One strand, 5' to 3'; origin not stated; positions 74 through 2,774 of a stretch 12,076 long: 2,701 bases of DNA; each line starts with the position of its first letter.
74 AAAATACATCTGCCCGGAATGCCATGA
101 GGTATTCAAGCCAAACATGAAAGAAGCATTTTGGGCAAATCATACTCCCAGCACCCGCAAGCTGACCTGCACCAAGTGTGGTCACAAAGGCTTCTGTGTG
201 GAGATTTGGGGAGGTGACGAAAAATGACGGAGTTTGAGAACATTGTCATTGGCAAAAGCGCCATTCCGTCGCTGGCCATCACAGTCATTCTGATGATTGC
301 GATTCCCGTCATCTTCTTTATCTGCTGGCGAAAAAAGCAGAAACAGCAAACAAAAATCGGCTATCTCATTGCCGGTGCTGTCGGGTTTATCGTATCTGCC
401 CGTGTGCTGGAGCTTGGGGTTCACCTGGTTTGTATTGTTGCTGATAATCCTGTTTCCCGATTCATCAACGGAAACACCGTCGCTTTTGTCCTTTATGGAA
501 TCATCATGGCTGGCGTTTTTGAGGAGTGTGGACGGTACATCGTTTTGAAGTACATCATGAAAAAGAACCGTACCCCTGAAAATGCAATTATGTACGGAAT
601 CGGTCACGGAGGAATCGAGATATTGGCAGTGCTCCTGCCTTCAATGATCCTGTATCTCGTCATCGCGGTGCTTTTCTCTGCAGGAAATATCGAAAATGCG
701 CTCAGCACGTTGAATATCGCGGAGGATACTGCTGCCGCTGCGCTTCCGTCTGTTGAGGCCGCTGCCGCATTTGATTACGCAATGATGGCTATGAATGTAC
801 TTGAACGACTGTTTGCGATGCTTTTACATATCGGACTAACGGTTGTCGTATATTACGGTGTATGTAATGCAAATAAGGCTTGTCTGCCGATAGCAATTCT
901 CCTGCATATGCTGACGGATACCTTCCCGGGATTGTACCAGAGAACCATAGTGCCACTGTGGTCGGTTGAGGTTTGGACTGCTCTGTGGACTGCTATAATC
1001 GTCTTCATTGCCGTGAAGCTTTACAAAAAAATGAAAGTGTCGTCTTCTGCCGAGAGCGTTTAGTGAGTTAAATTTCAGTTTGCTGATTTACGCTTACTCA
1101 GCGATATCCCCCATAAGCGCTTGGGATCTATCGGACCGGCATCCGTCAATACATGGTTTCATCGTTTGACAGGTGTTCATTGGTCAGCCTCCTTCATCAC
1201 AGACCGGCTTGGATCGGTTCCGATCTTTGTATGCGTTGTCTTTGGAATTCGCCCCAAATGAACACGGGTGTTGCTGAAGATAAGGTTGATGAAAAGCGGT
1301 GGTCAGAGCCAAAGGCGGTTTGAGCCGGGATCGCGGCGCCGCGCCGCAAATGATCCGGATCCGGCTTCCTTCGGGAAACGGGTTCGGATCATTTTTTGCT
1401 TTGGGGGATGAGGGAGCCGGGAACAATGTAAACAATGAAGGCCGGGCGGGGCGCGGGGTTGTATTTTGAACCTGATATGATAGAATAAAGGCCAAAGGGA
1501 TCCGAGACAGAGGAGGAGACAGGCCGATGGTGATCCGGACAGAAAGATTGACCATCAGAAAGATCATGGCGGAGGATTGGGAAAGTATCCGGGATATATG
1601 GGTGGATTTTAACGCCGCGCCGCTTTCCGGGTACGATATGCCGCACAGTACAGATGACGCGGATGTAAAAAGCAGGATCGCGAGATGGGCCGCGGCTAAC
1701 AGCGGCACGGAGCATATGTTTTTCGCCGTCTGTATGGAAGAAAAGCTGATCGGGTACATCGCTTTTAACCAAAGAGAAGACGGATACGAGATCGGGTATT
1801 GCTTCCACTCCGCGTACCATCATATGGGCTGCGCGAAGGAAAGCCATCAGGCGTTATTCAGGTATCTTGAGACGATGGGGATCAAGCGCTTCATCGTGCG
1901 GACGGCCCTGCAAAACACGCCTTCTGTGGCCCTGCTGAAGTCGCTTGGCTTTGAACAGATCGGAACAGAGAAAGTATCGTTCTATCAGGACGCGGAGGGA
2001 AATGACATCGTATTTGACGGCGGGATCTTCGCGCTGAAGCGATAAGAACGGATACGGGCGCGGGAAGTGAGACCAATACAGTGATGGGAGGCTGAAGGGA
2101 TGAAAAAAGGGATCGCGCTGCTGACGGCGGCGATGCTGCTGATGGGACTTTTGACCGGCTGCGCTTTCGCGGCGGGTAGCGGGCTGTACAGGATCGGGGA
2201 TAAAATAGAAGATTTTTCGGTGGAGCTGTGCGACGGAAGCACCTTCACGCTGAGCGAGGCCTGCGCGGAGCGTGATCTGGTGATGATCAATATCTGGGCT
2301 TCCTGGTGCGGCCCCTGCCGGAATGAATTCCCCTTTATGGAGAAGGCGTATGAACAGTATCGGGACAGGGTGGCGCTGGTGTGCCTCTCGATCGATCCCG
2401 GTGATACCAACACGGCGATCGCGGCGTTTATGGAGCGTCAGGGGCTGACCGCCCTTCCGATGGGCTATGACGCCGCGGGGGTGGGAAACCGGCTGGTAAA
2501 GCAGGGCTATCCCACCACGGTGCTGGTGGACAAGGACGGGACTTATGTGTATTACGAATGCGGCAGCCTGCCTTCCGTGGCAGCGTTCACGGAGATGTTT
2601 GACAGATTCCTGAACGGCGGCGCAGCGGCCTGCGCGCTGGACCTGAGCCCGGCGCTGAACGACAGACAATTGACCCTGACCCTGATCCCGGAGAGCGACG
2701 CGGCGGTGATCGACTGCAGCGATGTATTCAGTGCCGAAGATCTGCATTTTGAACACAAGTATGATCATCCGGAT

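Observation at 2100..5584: Tandem family of three secreted paralogs with an unnamed domain, one copy fused to a TlpA-type thioredoxin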

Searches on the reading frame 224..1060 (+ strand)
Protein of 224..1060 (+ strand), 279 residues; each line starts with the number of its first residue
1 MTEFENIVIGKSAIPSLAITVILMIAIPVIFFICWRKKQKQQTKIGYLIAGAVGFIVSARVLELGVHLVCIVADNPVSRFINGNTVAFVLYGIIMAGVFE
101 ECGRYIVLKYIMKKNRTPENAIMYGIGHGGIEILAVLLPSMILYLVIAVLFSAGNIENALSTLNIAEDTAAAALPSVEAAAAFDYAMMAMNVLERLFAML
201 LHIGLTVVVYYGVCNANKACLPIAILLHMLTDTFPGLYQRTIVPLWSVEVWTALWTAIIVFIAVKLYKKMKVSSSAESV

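Call 4: search_protein_families(library=pfam, proteins=[window:224-1060:+], max_evalue=0.1)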
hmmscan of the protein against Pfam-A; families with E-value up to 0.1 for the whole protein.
window:224-1060:+ (279 aa): 1 family
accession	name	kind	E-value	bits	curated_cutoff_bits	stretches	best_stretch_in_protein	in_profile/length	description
PF10086.14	YhfC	-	2.7e-48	164.8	24.2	1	24-246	2-215/222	YhfC intramembrane metalloprotease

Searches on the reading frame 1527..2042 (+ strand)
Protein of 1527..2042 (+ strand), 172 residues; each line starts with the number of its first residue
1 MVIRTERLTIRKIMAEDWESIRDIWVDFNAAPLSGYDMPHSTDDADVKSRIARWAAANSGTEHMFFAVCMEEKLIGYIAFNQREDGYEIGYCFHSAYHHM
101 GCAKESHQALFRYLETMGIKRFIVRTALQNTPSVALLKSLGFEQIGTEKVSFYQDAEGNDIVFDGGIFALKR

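Call 4: search_protein_families(library=pfam, proteins=[window:1527-2042:+], max_evalue=0.1)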
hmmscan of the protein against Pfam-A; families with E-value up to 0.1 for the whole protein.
window:1527-2042:+ (172 aa): 6 families
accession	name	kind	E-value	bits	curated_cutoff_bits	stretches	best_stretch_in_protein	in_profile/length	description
PF13302.13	Acetyltransf_3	-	2.5e-21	77.2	25.4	1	7-143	1-138/138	Acetyltransferase (GNAT) domain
PF00583.31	Acetyltransf_1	-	7.5e-13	49.2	20.7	1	42-142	18-116/116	Acetyltransferase (GNAT) family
PF13420.13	Acetyltransf_4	-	8.7e-09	36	24.3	1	46-160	32-152/155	Acetyltransferase (GNAT) domain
PF13673.13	Acetyltransf_10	-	0.0001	22.7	23.6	1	61-149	28-114/128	Acetyltransferase (GNAT) domain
PF08445.16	FR47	-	0.00095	19.5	22.1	1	92-146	28-81/86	FR47-like protein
PF13508.13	Acetyltransf_7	-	0.0025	18.6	27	1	64-144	4-84/84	Acetyltransferase (GNAT) domain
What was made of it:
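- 1527..2045 (+): GNAT (Acetyltransf_3) gene, 54 nt upstream of copy 1. Probably the first gene of the GNAT-copy 1-copy 2 transcript. Pfam PF13302, E 2.5e-21 (call 4).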

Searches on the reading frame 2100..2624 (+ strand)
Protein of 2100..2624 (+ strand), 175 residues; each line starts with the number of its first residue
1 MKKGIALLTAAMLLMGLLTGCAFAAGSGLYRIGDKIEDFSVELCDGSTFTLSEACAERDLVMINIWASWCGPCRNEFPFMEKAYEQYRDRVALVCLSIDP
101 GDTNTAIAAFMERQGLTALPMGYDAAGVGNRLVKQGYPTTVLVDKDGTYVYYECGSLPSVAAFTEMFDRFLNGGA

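Call 66: find_homologous_proteins(query=window:2100-2624:+, max_evalue=1e-10)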
Query window:2100-2624:+ (175 aa): 10 proteins with E <= 1e-10 among 387 candidates.
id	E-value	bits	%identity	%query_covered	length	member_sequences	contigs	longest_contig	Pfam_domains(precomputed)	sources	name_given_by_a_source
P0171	1.0e-50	190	60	79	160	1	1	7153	PF00085.27,PF08534.17,PF13905.13,PF00578.28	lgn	-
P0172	2.8e-50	189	55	87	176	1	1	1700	PF00085.27,PF08534.17,PF13905.13,PF00578.28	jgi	-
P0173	2.0e-39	153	44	98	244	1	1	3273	PF00085.27,PF08534.17,PF13905.13,PF00578.28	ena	-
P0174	1.1e-37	148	51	80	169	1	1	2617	PF08534.17,PF00578.28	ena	-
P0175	2.4e-37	146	45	81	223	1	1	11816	PF00085.27,PF08534.17,PF13905.13,PF00578.28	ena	-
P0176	7.5e-14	70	33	78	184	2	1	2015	PF00085.27,PF08534.17,PF13905.13,PF13098.14,PF00578.28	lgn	-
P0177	1.2e-11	63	31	67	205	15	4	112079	PF00085.27,PF08534.17,PF13905.13,PF13098.14,PF00578.28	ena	-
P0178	5.2e-11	61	35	57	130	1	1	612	PF00085.27,PF08534.17,PF13905.13,PF13098.14,PF00578.28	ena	-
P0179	5.6e-11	61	31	69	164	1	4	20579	PF00085.27,PF08534.17,PF00255.26,PF13905.13,PF13098.14,PF00578.28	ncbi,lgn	-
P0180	9.6e-11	60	28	93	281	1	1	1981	PF00085.27,PF08534.17,PF13098.14,PF00578.28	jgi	jgi:thiol-disulfide isomerase/thioredoxin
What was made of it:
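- The closest thioredoxins are standalone proteins of 160-176 aa (call 66).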

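Call 67: find_encoding_contigs(protein=P0171, flank=10000)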
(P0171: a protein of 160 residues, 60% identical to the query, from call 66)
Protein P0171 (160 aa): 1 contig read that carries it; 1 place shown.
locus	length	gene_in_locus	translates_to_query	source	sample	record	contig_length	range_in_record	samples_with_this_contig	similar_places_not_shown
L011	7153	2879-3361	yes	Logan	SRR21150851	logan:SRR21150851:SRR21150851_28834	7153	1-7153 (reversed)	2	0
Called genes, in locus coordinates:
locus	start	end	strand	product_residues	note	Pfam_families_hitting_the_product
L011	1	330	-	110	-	?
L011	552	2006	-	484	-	PF12838:Fer4_7 (faint), PF25160:LdpA_Fe-S-bd (faint), PF00037:Fer4 (faint), PF12801:Fer4_5, PF00578:AhpC-TSA, PF08534:Redoxin, PF13905:Thioredoxin_8 (weak)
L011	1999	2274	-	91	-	-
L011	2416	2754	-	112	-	-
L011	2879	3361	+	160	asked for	PF00578:AhpC-TSA, PF08534:Redoxin, PF00085:Thioredoxin, PF13905:Thioredoxin_8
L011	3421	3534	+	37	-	-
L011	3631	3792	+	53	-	-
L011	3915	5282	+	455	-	PF00664:ABC_membrane, PF00005:ABC_tran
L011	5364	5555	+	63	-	-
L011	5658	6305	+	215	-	PF00664:ABC_membrane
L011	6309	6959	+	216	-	PF00664:ABC_membrane, PF00005:ABC_tran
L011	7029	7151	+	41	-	?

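Call 68: find_encoding_contigs(protein=P0175, flank=10000)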
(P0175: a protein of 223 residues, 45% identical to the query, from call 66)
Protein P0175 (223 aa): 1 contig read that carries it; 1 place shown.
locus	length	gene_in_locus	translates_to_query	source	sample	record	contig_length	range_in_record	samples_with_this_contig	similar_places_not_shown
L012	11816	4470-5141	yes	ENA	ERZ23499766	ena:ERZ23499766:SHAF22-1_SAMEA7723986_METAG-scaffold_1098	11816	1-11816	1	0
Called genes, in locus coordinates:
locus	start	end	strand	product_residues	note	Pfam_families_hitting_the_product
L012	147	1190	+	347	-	PF00144:Beta-lactamase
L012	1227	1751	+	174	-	PF14512:TM1586_NiRdase (faint), PF00881:Nitroreductase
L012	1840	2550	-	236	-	PF20772:TACO1_YebC_N, PF01709:Transcrip_reg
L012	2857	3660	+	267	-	PF13508:Acetyltransf_7 (faint), PF00583:Acetyltransf_1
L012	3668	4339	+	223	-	PF01863:YgjP-like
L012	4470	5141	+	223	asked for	PF00578:AhpC-TSA, PF08534:Redoxin, PF00085:Thioredoxin, PF13905:Thioredoxin_8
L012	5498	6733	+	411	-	PF01408:GFO_IDH_MocA, PF19051:GFO_IDH_MocA_C2, PF02894:GFO_IDH_MocA_C (faint), PF22725:GFO_IDH_MocA_C3 (weak)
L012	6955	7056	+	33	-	-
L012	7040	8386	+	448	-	PF22725:GFO_IDH_MocA_C3 (weak)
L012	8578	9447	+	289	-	-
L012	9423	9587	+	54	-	-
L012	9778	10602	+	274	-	PF01261:AP_endonuc_2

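Call 69: find_encoding_contigs(protein=P0173, flank=10000)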
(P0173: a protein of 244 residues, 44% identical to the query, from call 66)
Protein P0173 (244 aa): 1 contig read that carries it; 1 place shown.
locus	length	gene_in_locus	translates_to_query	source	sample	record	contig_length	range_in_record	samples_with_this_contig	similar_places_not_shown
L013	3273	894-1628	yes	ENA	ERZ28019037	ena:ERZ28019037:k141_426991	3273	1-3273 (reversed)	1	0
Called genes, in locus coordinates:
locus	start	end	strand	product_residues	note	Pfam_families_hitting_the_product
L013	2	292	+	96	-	?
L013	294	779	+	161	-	PF00717:Peptidase_S24 (weak)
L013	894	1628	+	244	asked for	PF00578:AhpC-TSA, PF08534:Redoxin, PF00085:Thioredoxin, PF13905:Thioredoxin_8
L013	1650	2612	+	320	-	-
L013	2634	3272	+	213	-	?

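Call 70: find_encoding_contigs(protein=P0172, flank=10000)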
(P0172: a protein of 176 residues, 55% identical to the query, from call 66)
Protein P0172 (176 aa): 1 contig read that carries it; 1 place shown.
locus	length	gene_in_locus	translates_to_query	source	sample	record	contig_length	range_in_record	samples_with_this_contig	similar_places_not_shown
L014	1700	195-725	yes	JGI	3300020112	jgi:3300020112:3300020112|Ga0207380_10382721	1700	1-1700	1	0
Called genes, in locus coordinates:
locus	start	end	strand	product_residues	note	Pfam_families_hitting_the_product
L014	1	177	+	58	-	?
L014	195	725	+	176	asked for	PF00578:AhpC-TSA, PF08534:Redoxin, PF00085:Thioredoxin, PF13905:Thioredoxin_8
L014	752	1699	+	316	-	?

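Call 84: search_protein_families(library=pfam, proteins=[L014:752-1699:+, L013:894-1625:+, L013:1650-2609:+, P0175, P0180, L011:552-2003:-], max_evalue=0.05)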
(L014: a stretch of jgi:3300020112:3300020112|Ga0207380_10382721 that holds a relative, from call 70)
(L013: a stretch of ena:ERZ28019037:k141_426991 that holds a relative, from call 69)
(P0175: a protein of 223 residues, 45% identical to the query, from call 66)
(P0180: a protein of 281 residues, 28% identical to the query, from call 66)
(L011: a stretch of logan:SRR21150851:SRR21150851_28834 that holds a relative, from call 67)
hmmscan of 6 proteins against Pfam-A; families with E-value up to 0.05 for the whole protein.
L014:752-1699:+ (316 aa): 4 families
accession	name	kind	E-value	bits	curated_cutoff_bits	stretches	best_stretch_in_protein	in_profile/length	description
PF00578.27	AhpC-TSA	-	2.6e-11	44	26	1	30-145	2-120/124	AhpC/TSA family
PF08534.16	Redoxin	-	1.1e-09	38.7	26.6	1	30-152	3-134/148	Redoxin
PF00085.26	Thioredoxin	-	5.7e-07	29.9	23.5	1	52-97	14-60/103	Thioredoxin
PF13905.12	Thioredoxin_8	-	0.00027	21.6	27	1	57-142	3-90/94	Thioredoxin-like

L013:894-1625:+ (244 aa): 4 families
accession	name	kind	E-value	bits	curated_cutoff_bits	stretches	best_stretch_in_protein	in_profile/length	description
PF00578.27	AhpC-TSA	-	3.6e-18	66.1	26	1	29-147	1-123/124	AhpC/TSA family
PF08534.16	Redoxin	-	3.7e-15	56.4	26.6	1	28-154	1-137/148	Redoxin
PF13905.12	Thioredoxin_8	-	2e-11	44.5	27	1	56-145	2-94/94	Thioredoxin-like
PF00085.26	Thioredoxin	-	6.4e-10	39.4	23.5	1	52-98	14-61/103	Thioredoxin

L013:1650-2609:+ (320 aa): 0 families

P0175 (223 aa): 5 families
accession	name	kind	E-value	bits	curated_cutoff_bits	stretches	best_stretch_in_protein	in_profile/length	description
PF08534.16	Redoxin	-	8.1e-14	52.1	26.6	1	28-153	2-137/148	Redoxin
PF00578.27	AhpC-TSA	-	1.7e-13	51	26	1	29-144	2-121/124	AhpC/TSA family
PF00085.26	Thioredoxin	-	1e-10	42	23.5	1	51-97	14-61/103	Thioredoxin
PF13905.12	Thioredoxin_8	-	1.9e-09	38.2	27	1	55-142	2-92/94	Thioredoxin-like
PF13899.12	Thioredoxin_7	-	0.0047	17.5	27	1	47-70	10-33/83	Thioredoxin-like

P0180 (281 aa): 8 families
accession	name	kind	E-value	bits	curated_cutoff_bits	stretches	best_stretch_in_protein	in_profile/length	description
PF08534.16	Redoxin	-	1e-12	48.5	26.6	1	162-267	19-134/148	Redoxin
PF00578.27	AhpC-TSA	-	1.7e-10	41.3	26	1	159-261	13-121/124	AhpC/TSA family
PF00085.26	Thioredoxin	-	1.6e-09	38.1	23.5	1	159-216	8-63/103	Thioredoxin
PF13098.12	Thioredoxin_2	-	3.6e-05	24.5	27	1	168-277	1-103/104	Thioredoxin-like domain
PF13905.12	Thioredoxin_8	-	4.6e-05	24.1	27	1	172-224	1-56/94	Thioredoxin-like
PF13899.12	Thioredoxin_7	-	6.3e-05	23.5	27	1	160-189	5-34/83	Thioredoxin-like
PF01790.23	LGT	-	0.00011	22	24.9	1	5-114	5-105/240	Prolipoprotein diacylglyceryl transferase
PF14595.12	Thioredoxin_9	-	0.024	15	25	1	163-223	32-92/129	Thioredoxin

L011:552-2003:- (483 aa): 17 families
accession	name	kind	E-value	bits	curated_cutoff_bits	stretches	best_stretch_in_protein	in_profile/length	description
PF00578.27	AhpC-TSA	-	4.2e-18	65.9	26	1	346-462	1-123/124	AhpC/TSA family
PF08534.16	Redoxin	-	1.2e-16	61.3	26.6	1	346-470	2-138/148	Redoxin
PF12801.12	Fer4_5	-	4.3e-16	59.1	22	2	81-122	6-47/48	4Fe-4S binding domain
PF12838.12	Fer4_7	-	4.5e-09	37.1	27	2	263-282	2-21/52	4Fe-4S dicluster domain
PF00037.32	Fer4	-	6.8e-08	32.5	21.1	2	262-279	7-24/24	4Fe-4S binding domain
PF13905.12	Thioredoxin_8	-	1e-06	29.4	27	1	370-460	1-94/94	Thioredoxin-like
PF25160.1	LdpA_Fe-S-bd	-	8.7e-06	25.9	27.6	2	213-254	9-41/49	LdpA Fe-S cluster-binding domain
PF12837.12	Fer4_6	-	3.7e-05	23.9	25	2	234-253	2-21/24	4Fe-4S binding domain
PF00085.26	Thioredoxin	-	8.6e-05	22.9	23.5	1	371-417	19-65/103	Thioredoxin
PF13237.11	Fer4_10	-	0.00012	22.4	25.5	2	234-274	2-53/53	4Fe-4S dicluster domain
PF13484.11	Fer4_16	-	0.00075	20.7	30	1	262-281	1-20/66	4Fe-4S double cluster binding domain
PF13187.11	Fer4_9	-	0.0016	18.8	27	3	213-254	8-50/52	4Fe-4S dicluster domain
PF12797.12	Fer4_2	-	0.0046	17.3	24.5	1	234-252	3-21/22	4Fe-4S binding domain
PF13183.11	Fer4_8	-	0.0054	17.7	27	1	262-290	4-22/68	4Fe-4S dicluster domain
PF14697.11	Fer4_21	-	0.0079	16.7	35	2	258-279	3-27/59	4Fe-4S dicluster domain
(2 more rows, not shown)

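Call 91: search_solved_structures(query=window:2100-2624:+, max_evalue=0.00001)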
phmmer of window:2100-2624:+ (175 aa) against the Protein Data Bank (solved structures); distinct sequences matched with E-value up to 0.00001: 103 (the best 60 are shown).
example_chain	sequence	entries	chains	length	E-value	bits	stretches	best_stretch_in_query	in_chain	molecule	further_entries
2ls5_A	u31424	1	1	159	3.8e-15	59.4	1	29-150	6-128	Uncharacterized protein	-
4nmu_A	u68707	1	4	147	1e-13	54.8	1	29-152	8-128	Thiol-disulfide oxidoreductase ResA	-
3kcm_A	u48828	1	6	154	4.9e-13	52.6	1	37-156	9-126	Thioredoxin family protein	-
3gl3_A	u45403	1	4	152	1.4e-12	51.1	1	33-159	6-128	Putative Thiol:disulfide interchange protein DsbE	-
1st9_A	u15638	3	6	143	2e-11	47.3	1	37-157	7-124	Thiol-disulfide oxidoreductase resA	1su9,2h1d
2lja_A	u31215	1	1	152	2.4e-11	47.1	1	38-170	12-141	Putative thiol-disulfide oxidoreductase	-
2f9s_A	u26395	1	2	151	2.4e-11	47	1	37-157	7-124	Thiol-disulfide oxidoreductase resA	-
2h1b_A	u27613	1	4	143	5.4e-11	45.9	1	37-157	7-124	Thiol-disulfide oxidoreductase resA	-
2yp6_A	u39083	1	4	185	9.2e-11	45.2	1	32-165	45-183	THIOREDOXIN FAMILY PROTEIN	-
4hqz_A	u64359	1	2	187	1e-10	45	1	32-165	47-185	Thioredoxin family protein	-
3c71_A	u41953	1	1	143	3.8e-10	43.2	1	37-157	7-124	Thiol-disulfide oxidoreductase resA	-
2h1a_A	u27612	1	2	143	3.8e-10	43.2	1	37-157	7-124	Thiol-disulfide oxidoreductase resA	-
2h19_A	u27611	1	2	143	3.8e-10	43.2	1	37-157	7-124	Thiol-disulfide oxidoreductase resA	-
3c73_A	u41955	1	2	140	5.7e-10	42.6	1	39-157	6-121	Thiol-disulfide oxidoreductase resA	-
3idv_A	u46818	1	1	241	3.8e-09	39.9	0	52-109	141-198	Protein disulfide-isomerase A4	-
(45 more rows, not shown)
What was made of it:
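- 2193..2573 (+): Thioredoxin-fold domain (residues 32-158). The WCGPC active site is at nt 2304-2318 and the cis-Pro loop YPTT is at residues 137-140. The closest PDB sequences are ResA, Etrx-type and TlpA proteins (call 91).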
